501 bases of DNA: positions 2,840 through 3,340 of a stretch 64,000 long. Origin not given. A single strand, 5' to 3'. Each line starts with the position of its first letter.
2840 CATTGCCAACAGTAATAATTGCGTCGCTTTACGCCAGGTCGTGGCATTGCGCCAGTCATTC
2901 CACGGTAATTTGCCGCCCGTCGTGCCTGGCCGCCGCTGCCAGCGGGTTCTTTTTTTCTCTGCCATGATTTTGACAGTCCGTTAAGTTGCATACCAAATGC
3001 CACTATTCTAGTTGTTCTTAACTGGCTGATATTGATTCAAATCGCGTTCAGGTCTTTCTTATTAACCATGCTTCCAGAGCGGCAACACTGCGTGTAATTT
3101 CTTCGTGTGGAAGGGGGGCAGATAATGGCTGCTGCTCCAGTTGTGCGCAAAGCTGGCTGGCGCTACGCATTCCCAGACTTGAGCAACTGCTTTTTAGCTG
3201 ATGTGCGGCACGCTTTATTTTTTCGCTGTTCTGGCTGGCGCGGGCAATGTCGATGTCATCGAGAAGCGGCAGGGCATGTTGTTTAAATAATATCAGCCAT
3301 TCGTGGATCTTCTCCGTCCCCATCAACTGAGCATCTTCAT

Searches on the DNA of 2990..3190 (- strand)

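Call 39: search_dna_similar(query=window:2990-3190:-, collection=ecoli_genomes, mode=near, max_rows=12, rows=spread)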
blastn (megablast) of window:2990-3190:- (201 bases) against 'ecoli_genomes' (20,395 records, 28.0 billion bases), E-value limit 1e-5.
Records with a match: 5406; places in all: 5409; records where one place covers at least 80% of the query: 5405.
Genomes with a match: 5406 of 5426; with a place that covers at least 80% of the query: 5405. Places per genome that has any: lowest 1, median 1, highest 2. On chromosomes: 5404 places; on plasmids: 5.
Best place of each record, by identity: >=99% 166; 95-99% 5240.
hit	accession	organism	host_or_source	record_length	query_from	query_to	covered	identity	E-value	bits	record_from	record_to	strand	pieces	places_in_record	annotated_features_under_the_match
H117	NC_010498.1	Escherichia coli SMS-3-5 strain SMS-3-5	-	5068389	1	201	100%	100.0%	4e-100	372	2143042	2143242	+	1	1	torS: TMAO reductase system sensor histidine kinase/response regulator TorS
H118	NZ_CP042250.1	Escherichia coli strain BCE049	Dairy cow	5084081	1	201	100%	98.5%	4e-95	355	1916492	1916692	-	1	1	torS: TMAO reductase system sensor histidine kinase/response regulator TorS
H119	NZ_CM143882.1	Escherichia coli strain E13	Homo sapiens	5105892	1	201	100%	98.5%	4e-95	355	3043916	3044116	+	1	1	torS: TMAO reductase system sensor histidine kinase/response regulator TorS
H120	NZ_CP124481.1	Escherichia coli strain AVS0756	wastewater efflux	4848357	1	201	100%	98.0%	2e-93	350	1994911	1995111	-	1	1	torS: TMAO reductase system sensor histidine kinase/response regulator TorS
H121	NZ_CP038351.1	Escherichia coli O157:H7 strain F8798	missing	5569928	1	201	100%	97.5%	9e-92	344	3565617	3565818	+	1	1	torS: TMAO reductase system sensor histidine kinase/response regulator TorS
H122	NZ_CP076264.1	Escherichia coli strain NADC1036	Bos taurus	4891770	1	201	100%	97.5%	9e-92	344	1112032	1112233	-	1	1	torS: TMAO reductase system sensor histidine kinase/response regulator TorS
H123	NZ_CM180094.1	Escherichia coli strain 23GD35035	Homo sapiens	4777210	1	201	100%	97.5%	9e-92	344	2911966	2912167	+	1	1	torS: TMAO reductase system sensor histidine kinase/response regulator TorS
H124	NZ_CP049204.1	Escherichia coli strain PapM-32-1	Papio papio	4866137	1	201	100%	97.0%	4e-90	339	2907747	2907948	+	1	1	torS: TMAO reductase system sensor histidine kinase/response regulator TorS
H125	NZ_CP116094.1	Escherichia coli strain DETEC-S560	ICU staff rectal swab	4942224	1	201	100%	97.0%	4e-90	339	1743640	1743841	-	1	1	torS: TMAO reductase system sensor histidine kinase/response regulator TorS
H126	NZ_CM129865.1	Escherichia coli strain PO06101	seawater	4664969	1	201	100%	97.0%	4e-90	339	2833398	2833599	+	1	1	torS: TMAO reductase system sensor histidine kinase/response regulator TorS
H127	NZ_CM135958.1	Escherichia coli strain HE302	Chicken feces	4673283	1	201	100%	97.0%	4e-90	339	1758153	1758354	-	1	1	torS: TMAO reductase system sensor histidine kinase/response regulator TorS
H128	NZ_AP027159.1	Escherichia coli strain 2313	Homo sapiens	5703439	1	131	65%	95.5%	3e-51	209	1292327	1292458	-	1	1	torS: TMAO reductase system sensor histidine kinase/response regulator TorS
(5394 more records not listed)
